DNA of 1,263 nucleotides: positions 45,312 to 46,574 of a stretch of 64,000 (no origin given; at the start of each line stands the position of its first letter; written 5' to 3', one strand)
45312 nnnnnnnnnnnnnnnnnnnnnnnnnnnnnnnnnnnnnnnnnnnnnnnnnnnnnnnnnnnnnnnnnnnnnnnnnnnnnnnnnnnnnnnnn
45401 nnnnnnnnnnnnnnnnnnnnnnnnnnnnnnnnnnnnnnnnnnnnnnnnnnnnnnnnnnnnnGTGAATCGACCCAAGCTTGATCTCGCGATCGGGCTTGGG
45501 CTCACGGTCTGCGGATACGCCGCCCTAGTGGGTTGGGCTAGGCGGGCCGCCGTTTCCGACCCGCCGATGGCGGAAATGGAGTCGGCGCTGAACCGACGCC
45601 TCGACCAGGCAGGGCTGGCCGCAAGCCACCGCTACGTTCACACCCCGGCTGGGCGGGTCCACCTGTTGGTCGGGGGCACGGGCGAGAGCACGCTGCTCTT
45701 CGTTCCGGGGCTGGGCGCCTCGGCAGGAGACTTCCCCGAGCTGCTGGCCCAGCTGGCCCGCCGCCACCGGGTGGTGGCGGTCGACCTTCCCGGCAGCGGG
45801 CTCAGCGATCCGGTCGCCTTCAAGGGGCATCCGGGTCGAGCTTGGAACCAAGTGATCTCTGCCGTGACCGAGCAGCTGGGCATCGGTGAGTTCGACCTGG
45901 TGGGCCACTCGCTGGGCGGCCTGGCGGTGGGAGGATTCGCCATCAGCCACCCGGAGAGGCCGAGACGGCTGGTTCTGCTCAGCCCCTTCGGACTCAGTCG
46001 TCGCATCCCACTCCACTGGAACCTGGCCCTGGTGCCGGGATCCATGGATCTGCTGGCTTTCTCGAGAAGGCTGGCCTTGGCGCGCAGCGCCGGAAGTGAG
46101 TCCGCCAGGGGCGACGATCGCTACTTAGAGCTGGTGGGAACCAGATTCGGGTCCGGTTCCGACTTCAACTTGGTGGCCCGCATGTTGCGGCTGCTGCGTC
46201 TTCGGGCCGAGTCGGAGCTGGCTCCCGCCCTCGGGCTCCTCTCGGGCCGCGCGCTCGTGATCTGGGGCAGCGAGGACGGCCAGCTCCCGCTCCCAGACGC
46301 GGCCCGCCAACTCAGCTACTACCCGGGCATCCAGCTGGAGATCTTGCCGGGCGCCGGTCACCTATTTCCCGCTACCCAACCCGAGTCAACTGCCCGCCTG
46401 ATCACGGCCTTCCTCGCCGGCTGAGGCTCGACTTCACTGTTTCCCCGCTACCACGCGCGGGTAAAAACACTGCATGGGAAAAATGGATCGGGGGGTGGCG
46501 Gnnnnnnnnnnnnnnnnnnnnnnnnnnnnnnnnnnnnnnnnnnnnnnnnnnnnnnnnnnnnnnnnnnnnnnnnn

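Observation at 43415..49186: dnaK and clpB without grpE/dnaJ/hspR, coupled to an alpha/beta hydrolase; no HAIR/CIRCE operator seen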

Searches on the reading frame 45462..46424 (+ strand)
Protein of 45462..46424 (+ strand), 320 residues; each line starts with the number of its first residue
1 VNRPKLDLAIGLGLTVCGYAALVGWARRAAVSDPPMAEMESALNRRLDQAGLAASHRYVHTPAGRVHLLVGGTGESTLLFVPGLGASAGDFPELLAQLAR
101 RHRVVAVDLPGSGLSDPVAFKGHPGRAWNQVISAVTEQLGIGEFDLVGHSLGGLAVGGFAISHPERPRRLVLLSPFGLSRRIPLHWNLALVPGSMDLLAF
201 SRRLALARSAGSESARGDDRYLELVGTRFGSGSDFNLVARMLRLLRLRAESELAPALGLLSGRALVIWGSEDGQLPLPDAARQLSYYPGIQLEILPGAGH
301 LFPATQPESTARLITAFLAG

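Call 8: search_protein_families(library=pfam, proteins=[window:45462-46424:+])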
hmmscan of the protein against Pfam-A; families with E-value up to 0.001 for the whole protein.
window:45462-46424:+ (320 aa): 3 families
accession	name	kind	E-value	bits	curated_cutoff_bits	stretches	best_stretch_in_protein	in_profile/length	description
PF00561.26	Abhydrolase_1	-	7e-21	75.4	25.8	1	77-302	2-240/245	alpha/beta hydrolase fold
PF12697.13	Abhydrolase_6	-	4.9e-20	73.6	26.3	1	78-312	1-216/217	Alpha/beta hydrolase family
PF12146.15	Hydrolase_4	-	6.1e-08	32.7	27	1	77-189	6-124/239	Serine aminopeptidase, S33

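Call 17: find_homologous_proteins(query=window:45462-46424:+)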
Query window:45462-46424:+ (320 aa): 252 proteins with E <= 0.001 among 8000 candidates; the best 120 are listed.
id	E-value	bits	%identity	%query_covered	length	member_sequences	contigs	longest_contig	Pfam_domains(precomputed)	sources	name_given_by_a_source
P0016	2.3e-203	693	100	100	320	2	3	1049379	PF12697.14,PF00561.27,PF12146.16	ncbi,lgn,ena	ncbi:MAG: alpha/beta fold hydrolase [Candidatus Dormiibacterota bacterium]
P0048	3.8e-163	561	82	100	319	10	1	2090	PF12697.14,PF03096.21,PF00561.27,PF12146.16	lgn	-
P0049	7.6e-159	547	80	100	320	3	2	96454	PF12697.14,PF00561.27,PF12146.16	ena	-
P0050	3.2e-152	525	76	100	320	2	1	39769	PF12697.14,PF00561.27,PF12146.16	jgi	jgi:pimeloyl-ACP methyl ester carboxylesterase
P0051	3.7e-150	518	76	100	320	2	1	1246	PF12697.14,PF00561.27,PF12146.16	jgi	-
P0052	2.1e-147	509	75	99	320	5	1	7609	PF12697.14,PF00561.27,PF12146.16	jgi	jgi:pimeloyl-ACP methyl ester carboxylesterase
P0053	6.9e-147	507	76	100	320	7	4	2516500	PF12697.14,PF00561.27,PF12146.16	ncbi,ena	ncbi:MAG: alpha/beta fold hydrolase [Candidatus Dormiibacterota bacterium]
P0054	6.6e-146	504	83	89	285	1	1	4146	PF12697.14,PF00561.27,PF12146.16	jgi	jgi:pimeloyl-ACP methyl ester carboxylesterase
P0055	1.6e-144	500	83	89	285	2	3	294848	PF12697.14,PF03096.21,PF00561.27,PF12146.16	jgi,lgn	jgi:pimeloyl-ACP methyl ester carboxylesterase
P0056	1.5e-138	480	79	89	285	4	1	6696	PF12697.14,PF00561.27,PF12146.16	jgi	jgi:2-hydroxymuconate-semialdehyde hydrolase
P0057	9.9e-136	471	78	89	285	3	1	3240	PF12697.14,PF00561.27,PF12146.16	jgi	jgi:2-hydroxymuconate-semialdehyde hydrolase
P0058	2.1e-124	433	74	89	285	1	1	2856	PF12697.14,PF00561.27,PF12146.16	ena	-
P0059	1.6e-119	417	61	99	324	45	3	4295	PF12697.14,PF00561.27,PF12146.16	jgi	jgi:pimeloyl-ACP methyl ester carboxylesterase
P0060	1.3e-112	395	59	92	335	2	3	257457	PF12697.14,PF00561.27,PF12146.16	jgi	-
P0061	1.0e-111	392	76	78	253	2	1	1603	PF12697.14,PF00561.27,PF12146.16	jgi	jgi:pimeloyl-ACP methyl ester carboxylesterase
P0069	4.6e-103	363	55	92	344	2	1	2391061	PF12697.14,PF00561.27,PF12146.16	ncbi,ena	-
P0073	4.9e-96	340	54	99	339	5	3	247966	PF12697.14,PF00561.27,PF12146.16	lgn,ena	-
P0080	1.3e-76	276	47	99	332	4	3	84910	PF12697.14,PF00561.27,PF12146.16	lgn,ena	-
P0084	4.7e-75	271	49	89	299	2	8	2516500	PF12697.14,PF03096.21,PF00561.27,PF12146.16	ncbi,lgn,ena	ncbi:MAG: alpha/beta hydrolase [Candidatus Dormiibacterota bacterium]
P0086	1.7e-74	269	47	99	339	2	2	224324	PF12697.14,PF00561.27,PF00975.27,PF12146.16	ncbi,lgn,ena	-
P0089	3.8e-50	189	40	86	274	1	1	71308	PF12697.14,PF00561.27,PF12146.16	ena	-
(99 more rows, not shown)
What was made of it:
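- E-values fall from 4e-50 to 2e-21, and members carry Dormibacterota names with one exception, a hit labelled Candidatus Nanopelagicaceae (call 17).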

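Call 18: find_encoding_contigs(protein=P0053, flank=10000, max_places=2)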
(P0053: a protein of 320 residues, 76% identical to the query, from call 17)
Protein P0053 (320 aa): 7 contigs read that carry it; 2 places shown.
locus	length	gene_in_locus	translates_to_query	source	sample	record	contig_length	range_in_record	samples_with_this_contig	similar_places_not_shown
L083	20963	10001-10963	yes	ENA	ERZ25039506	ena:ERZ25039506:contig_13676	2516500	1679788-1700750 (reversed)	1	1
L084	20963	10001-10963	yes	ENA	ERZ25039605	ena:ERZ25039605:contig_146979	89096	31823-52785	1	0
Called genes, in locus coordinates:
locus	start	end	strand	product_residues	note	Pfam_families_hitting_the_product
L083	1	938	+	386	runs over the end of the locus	PF00672:HAMP, PF00512:HisKA, PF02518:HATPase_c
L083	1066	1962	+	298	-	PF01048:PNP_UDP_1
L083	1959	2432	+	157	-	PF01209:Ubie_methyltran, PF13489:Methyltransf_23, PF01135:PCMT (weak), PF01728:FtsJ, PF13847:Methyltransf_31, PF13649:Methyltransf_25, PF08241:Methyltransf_11, PF08242:Methyltransf_12, +1 more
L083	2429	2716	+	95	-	PF01209:Ubie_methyltran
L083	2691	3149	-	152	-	PF01575:MaoC_dehydratas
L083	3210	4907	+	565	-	PF06283:ThuA, PF01408:GFO_IDH_MocA, PF03447:NAD_binding_3, PF02894:GFO_IDH_MocA_C, PF22725:GFO_IDH_MocA_C3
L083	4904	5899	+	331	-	PF01408:GFO_IDH_MocA, PF22725:GFO_IDH_MocA_C3, PF02894:GFO_IDH_MocA_C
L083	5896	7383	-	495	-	PF00150:Cellulase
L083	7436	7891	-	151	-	-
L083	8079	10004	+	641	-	PF00012:HSP70, PF06723:MreB_Mbl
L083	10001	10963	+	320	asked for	PF00561:Abhydrolase_1, PF12146:Hydrolase_4, PF12697:Abhydrolase_6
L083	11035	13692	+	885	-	PF02861:Clp_N, PF23569:NBD_SMAX1, PF00004:AAA, PF17871:AAA_lid_9, PF00004:AAA, PF07724:AAA_2, PF07728:AAA_5, PF10431:ClpB_D2-small, +7 more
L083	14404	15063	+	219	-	-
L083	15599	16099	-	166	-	PF00484:Pro_CA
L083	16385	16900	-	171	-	PF21805:Imm5_like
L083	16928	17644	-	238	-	PF18029:Glyoxalase_6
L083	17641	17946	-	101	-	PF01022:HTH_5 (weak), PF12840:HTH_20, PF01325:Fe_dep_repress (weak), PF12802:MarR_2 (faint), PF09339:HTH_IclR (weak), PF04967:HTH_10 (faint), PF13412:HTH_24 (weak)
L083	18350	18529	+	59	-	-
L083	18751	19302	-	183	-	-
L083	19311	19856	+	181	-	PF18899:DUF5655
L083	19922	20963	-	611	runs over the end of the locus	PF00496:SBP_bac_5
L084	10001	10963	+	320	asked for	PF00561:Abhydrolase_1, PF12146:Hydrolase_4, PF12697:Abhydrolase_6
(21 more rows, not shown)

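Call 19: find_encoding_contigs(protein=P0084, flank=10000, max_places=2)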
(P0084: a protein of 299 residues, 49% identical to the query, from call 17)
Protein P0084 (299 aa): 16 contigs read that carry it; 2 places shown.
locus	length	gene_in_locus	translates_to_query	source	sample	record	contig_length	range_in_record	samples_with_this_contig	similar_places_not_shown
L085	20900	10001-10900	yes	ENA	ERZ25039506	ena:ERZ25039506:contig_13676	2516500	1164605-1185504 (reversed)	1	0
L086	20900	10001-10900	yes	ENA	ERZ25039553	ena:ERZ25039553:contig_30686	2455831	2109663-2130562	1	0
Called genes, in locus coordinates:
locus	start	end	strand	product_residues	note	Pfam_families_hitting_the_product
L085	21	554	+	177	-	PF04191:PEMT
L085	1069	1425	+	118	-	PF04343:DUF488, PF22751:DUF488-N3a, PF22752:DUF488-N3i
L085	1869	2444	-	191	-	PF13302:Acetyltransf_3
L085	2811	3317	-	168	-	PF00011:HSP20, PF17886:ArsA_HSP20 (weak)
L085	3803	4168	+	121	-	-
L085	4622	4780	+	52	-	PF03711:OKR_DC_1_C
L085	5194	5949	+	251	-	PF00106:adh_short, PF08659:KR, PF13561:adh_short_C2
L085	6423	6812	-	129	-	PF01850:PIN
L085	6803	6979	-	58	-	-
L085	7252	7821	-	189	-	PF02826:2-Hacid_dh_C (faint), PF03807:F420_oxidored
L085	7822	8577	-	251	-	PF00730:HhH-GPD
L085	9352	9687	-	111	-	-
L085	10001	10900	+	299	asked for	PF03096:Ndr (weak), PF00561:Abhydrolase_1, PF12146:Hydrolase_4, PF12697:Abhydrolase_6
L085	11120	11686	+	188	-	PF08044:DUF1707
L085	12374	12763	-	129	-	-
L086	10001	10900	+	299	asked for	PF03096:Ndr (weak), PF00561:Abhydrolase_1, PF12146:Hydrolase_4, PF12697:Abhydrolase_6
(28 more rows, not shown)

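Call 20: find_encoding_contigs(protein=P0069, flank=10000, max_places=2)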
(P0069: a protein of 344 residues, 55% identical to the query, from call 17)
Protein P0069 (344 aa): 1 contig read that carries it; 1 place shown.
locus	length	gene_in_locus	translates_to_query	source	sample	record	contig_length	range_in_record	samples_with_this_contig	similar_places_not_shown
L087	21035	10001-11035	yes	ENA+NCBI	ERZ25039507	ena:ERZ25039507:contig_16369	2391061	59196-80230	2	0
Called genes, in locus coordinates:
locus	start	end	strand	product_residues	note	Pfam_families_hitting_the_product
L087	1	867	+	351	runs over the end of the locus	PF03372:Exo_endo_phos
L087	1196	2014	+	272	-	PF01048:PNP_UDP_1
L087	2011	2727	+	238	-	PF01209:Ubie_methyltran, PF13489:Methyltransf_23, PF01135:PCMT (weak), PF01728:FtsJ (weak), PF13649:Methyltransf_25, PF13847:Methyltransf_31, PF08241:Methyltransf_11, PF08242:Methyltransf_12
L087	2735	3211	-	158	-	PF01575:MaoC_dehydratas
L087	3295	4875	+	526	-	PF06283:ThuA, PF01408:GFO_IDH_MocA, PF03447:NAD_binding_3, PF02894:GFO_IDH_MocA_C (weak), PF22725:GFO_IDH_MocA_C3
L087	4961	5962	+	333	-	PF01408:GFO_IDH_MocA, PF02894:GFO_IDH_MocA_C, PF22725:GFO_IDH_MocA_C3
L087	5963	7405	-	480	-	PF00150:Cellulase, PF02449:Glyco_hydro_42 (weak)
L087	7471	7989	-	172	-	-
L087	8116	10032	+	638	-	PF00012:HSP70, PF06723:MreB_Mbl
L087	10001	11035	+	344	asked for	PF00561:Abhydrolase_1, PF12146:Hydrolase_4, PF12697:Abhydrolase_6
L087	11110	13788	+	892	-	PF02861:Clp_N, PF23569:NBD_SMAX1, PF00004:AAA, PF17871:AAA_lid_9, PF00004:AAA, PF07724:AAA_2, PF07728:AAA_5, PF10431:ClpB_D2-small, +6 more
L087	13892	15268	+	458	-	PF07992:Pyr_redox_2, PF00070:Pyr_redox, PF02852:Pyr_redox_dim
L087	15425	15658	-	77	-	-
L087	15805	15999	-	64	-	PF13783:DUF4177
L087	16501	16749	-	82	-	-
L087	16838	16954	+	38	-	-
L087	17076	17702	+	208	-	PF11716:MDMPI_N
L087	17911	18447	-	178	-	-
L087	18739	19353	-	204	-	PF04191:PEMT, PF04140:ICMT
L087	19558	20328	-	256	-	PF06197:DUF998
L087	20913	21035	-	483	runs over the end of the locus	-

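Call 21: find_encoding_contigs(protein=P0086, flank=10000, max_places=2)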
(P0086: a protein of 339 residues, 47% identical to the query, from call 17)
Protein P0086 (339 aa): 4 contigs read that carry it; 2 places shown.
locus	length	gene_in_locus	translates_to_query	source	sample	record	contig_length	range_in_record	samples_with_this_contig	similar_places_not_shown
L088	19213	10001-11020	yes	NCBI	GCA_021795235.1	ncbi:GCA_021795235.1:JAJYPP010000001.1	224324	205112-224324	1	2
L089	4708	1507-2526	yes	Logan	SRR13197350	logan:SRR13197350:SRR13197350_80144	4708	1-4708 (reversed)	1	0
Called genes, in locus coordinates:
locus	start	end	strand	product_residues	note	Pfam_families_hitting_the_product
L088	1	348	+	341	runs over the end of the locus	PF03372:Exo_endo_phos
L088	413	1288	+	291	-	PF01048:PNP_UDP_1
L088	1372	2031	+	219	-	PF01209:Ubie_methyltran, PF13489:Methyltransf_23, PF07021:MetW (weak), PF13847:Methyltransf_31, PF08241:Methyltransf_11, PF08242:Methyltransf_12, PF13649:Methyltransf_25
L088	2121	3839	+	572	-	PF06283:ThuA, PF01408:GFO_IDH_MocA, PF03447:NAD_binding_3, PF02894:GFO_IDH_MocA_C, PF22725:GFO_IDH_MocA_C3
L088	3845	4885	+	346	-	PF01408:GFO_IDH_MocA, PF22725:GFO_IDH_MocA_C3, PF02894:GFO_IDH_MocA_C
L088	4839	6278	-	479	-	PF00150:Cellulase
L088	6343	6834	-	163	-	-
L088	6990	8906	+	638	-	PF00012:HSP70, PF06723:MreB_Mbl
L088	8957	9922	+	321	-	PF00561:Abhydrolase_1, PF00975:Thioesterase (weak), PF12146:Hydrolase_4, PF12697:Abhydrolase_6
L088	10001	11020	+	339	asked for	PF00561:Abhydrolase_1, PF00975:Thioesterase (weak), PF12146:Hydrolase_4, PF12697:Abhydrolase_6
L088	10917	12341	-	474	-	PF01757:Acyl_transf_3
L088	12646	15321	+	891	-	PF02861:Clp_N, PF23569:NBD_SMAX1 (weak), PF00004:AAA, PF17871:AAA_lid_9, PF00004:AAA, PF07724:AAA_2, PF07728:AAA_5, PF10431:ClpB_D2-small, +8 more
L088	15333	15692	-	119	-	-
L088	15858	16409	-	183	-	PF00293:NUDIX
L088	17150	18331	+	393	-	PF17964:Big_10, PF03734:YkuD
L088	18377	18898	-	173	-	PF00583:Acetyltransf_1, PF13508:Acetyltransf_7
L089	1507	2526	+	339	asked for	PF00561:Abhydrolase_1, PF00975:Thioesterase (weak), PF12146:Hydrolase_4, PF12697:Abhydrolase_6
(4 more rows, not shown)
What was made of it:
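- In L088 it is duplicated, and other genes have been inserted before clpB (call 21).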

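Call 22: find_encoding_contigs(protein=P0089, flank=10000, max_places=2)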
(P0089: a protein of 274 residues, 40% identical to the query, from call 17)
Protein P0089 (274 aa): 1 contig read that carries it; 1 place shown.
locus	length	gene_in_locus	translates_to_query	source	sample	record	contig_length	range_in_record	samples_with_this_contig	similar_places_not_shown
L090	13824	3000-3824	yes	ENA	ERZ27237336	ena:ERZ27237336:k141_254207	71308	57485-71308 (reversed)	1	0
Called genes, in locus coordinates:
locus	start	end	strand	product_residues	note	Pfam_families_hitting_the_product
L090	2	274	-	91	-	?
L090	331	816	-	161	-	-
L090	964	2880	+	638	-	PF00012:HSP70, PF06723:MreB_Mbl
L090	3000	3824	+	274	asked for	PF00561:Abhydrolase_1, PF12146:Hydrolase_4, PF12697:Abhydrolase_6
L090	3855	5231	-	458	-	PF01212:Beta_elim_lyase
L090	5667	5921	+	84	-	-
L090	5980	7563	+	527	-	PF00488:MutS_V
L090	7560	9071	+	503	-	PF00488:MutS_V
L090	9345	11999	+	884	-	PF02861:Clp_N, PF23569:NBD_SMAX1, PF00004:AAA, PF17871:AAA_lid_9, PF00004:AAA, PF07724:AAA_2, PF07728:AAA_5, PF10431:ClpB_D2-small, +7 more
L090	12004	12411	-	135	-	-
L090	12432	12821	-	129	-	PF12802:MarR_2, PF01047:MarR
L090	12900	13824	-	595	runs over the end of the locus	PF07690:MFS_1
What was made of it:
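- Adjacency survives while the protein diverges to 40% identity and the rest of the downstream region is rearranged (calls 21, 22).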

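Call 38: find_encoding_contigs(protein=P0080, flank=10000, max_places=2)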
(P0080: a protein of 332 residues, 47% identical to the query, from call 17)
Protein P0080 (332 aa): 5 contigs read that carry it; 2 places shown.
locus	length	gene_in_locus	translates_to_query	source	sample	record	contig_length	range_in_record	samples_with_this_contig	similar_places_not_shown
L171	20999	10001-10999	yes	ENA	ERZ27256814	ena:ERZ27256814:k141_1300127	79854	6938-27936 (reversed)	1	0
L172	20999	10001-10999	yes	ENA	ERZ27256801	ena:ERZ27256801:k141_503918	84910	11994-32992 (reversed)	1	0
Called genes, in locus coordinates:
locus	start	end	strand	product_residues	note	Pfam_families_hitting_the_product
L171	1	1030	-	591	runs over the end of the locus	-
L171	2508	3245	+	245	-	PF00912:Transgly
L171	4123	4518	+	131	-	-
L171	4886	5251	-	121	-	PF01022:HTH_5, PF12840:HTH_20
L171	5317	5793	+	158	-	PF00903:Glyoxalase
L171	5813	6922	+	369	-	PF01758:SBF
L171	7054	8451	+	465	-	PF01266:DAO (faint), PF07992:Pyr_redox_2, PF00070:Pyr_redox, PF02852:Pyr_redox_dim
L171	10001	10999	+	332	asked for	PF00561:Abhydrolase_1, PF12146:Hydrolase_4, PF12697:Abhydrolase_6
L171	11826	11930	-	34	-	-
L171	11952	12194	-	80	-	-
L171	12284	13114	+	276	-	-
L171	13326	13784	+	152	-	PF05598:DUF772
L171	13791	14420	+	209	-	PF13751:DDE_Tnp_1_6 (faint)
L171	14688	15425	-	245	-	PF13191:AAA_16 (faint), PF00005:ABC_tran, PF02463:SMC_N (faint), PF13555:AAA_29 (faint), PF13304:AAA_21 (weak)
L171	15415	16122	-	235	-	PF00005:ABC_tran, PF13304:AAA_21 (faint)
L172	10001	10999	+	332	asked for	PF00561:Abhydrolase_1, PF12146:Hydrolase_4, PF12697:Abhydrolase_6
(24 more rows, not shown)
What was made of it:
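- A paralogous clade lies elsewhere (calls 19, 38).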

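Call 45: search_protein_families(library=ncbifam, proteins=[window:45462-46424:+], max_evalue=0.001)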
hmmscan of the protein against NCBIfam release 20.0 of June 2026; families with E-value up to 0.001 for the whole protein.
window:45462-46424:+ (320 aa): 22 families
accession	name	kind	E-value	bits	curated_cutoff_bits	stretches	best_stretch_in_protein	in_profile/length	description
NF011457.0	PRK14875.1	equivalog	1.1e-27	97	307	2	22-183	73-239/372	acetoin dehydrogenase dihydrolipoyllysine-residue acetyltransferase subunit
NF045632.1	hydroxlase_HsaD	equivalog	2.9e-23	82.2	400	1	54-179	12-141/290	4,5:9,10-diseco-3-hydroxy-5,9,17-trioxoandrosta-1(10),2-diene-4-oate hydrolase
NF051488.1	bifunc_PcaDC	exception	4e-21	75.6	390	2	72-174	8-110/375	bifunctional 3-oxoadipate enol-lactonase/4-carboxymuconolactone decarboxylase PcaDC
TIGR02427.1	protocat_pcaD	equivalog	2.2e-16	60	255.85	1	73-173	10-110/251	3-oxoadipate enol-lactonase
TIGR03056.1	bchO_mg_che_rel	equivalog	9.2e-15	54.4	172.55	1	70-171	20-124/278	alpha/beta fold hydrolase BchO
TIGR03695.1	menH_SHCHC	equivalog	9.5e-14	51.4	208.55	1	76-174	3-103/252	2-succinyl-6-hydroxy-2,4-cyclohexadiene-1-carboxylate synthase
TIGR03343.1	biphenyl_bphD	equivalog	1.1e-13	51.1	462.15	1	65-180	21-139/282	2-hydroxy-6-oxo-6-phenylhexa-2,4-dienoate hydrolase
TIGR03611.1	RutD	equivalog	1.2e-13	51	238.5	1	74-173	12-111/258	pyrimidine utilization protein D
NF050089.1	i_nPHAscl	equivalog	5.5e-11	42.1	300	1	72-176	15-118/288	intracellular short-chain-length polyhydroxyalkanoate depolymerase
TIGR01738.1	bioH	equivalog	1.3e-10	41.3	206.95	1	72-175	1-98/245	pimeloyl-ACP methyl ester esterase BioH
NF051487.1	bifunc_PcaCD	exception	2.9e-10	39.8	430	1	47-172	141-268/413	bifunctional 4-carboxymuconolactone decarboxylase/3-oxoadipate enol-lactonase PcaCD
NF002873.0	PRK03204.1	equivalog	1.5e-08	34.3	466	1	56-172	16-131/286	haloalkane dehalogenase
TIGR02240.1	PHA_depoly_arom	equivalog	5.8e-08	32.4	250.6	1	71-173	21-122/276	poly(3-hydroxyalkanoate) depolymerase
NF008340.0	PRK11126.1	equivalog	7.7e-08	31.9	261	1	74-153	13-89/255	2-succinyl-6-hydroxy-2,4-cyclohexadiene-1-carboxylate synthase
NF007954.0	PRK10673.1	equivalog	1.3e-06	27.9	399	1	76-173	17-112/255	esterase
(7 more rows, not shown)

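Call 48: find_encoding_contigs(protein=P0073, flank=8000, max_places=3)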
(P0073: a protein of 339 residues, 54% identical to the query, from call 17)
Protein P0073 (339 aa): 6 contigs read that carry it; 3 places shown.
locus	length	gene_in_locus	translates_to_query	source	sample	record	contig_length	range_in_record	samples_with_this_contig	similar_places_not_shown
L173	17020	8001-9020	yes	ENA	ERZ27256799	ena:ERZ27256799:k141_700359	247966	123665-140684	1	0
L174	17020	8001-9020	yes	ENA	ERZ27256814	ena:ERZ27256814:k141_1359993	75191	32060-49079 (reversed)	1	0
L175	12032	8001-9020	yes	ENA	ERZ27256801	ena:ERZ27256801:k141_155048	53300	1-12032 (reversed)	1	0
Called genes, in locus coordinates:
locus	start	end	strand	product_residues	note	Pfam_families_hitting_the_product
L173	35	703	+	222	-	PF01209:Ubie_methyltran, PF13489:Methyltransf_23, PF01728:FtsJ (weak), PF13847:Methyltransf_31, PF08241:Methyltransf_11, PF08242:Methyltransf_12, PF13649:Methyltransf_25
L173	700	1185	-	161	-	PF01575:MaoC_dehydratas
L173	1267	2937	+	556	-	PF06283:ThuA, PF01408:GFO_IDH_MocA, PF03447:NAD_binding_3, PF02894:GFO_IDH_MocA_C, PF22725:GFO_IDH_MocA_C3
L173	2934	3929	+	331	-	PF01408:GFO_IDH_MocA, PF22725:GFO_IDH_MocA_C3, PF02894:GFO_IDH_MocA_C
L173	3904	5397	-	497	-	PF00150:Cellulase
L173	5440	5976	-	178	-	-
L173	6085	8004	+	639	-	PF00012:HSP70, PF06723:MreB_Mbl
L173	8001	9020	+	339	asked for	PF00561:Abhydrolase_1, PF12146:Hydrolase_4, PF12697:Abhydrolase_6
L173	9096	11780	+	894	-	PF02861:Clp_N, PF23569:NBD_SMAX1, PF00004:AAA, PF17871:AAA_lid_9, PF00004:AAA, PF07724:AAA_2, PF07728:AAA_5, PF10431:ClpB_D2-small, +9 more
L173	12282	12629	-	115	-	-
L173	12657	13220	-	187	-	-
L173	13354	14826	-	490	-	PF12307:DUF3631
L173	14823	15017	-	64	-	-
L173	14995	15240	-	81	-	PF12728:HTH_17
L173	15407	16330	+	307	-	-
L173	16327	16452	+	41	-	-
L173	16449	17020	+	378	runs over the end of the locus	PF14659:Phage_int_SAM_3 (weak), PF00589:Phage_integrase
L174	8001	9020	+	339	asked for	PF00561:Abhydrolase_1, PF12146:Hydrolase_4, PF12697:Abhydrolase_6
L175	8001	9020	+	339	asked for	PF00561:Abhydrolase_1, PF12146:Hydrolase_4, PF12697:Abhydrolase_6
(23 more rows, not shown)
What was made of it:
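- dnaK followed by the hydrolase is seen in the window and in L083, L087, L173, L088 and L090, with hydrolase identity 76, 55, 56, 47 and 40% (calls 18, 20, 48, 21, 22).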
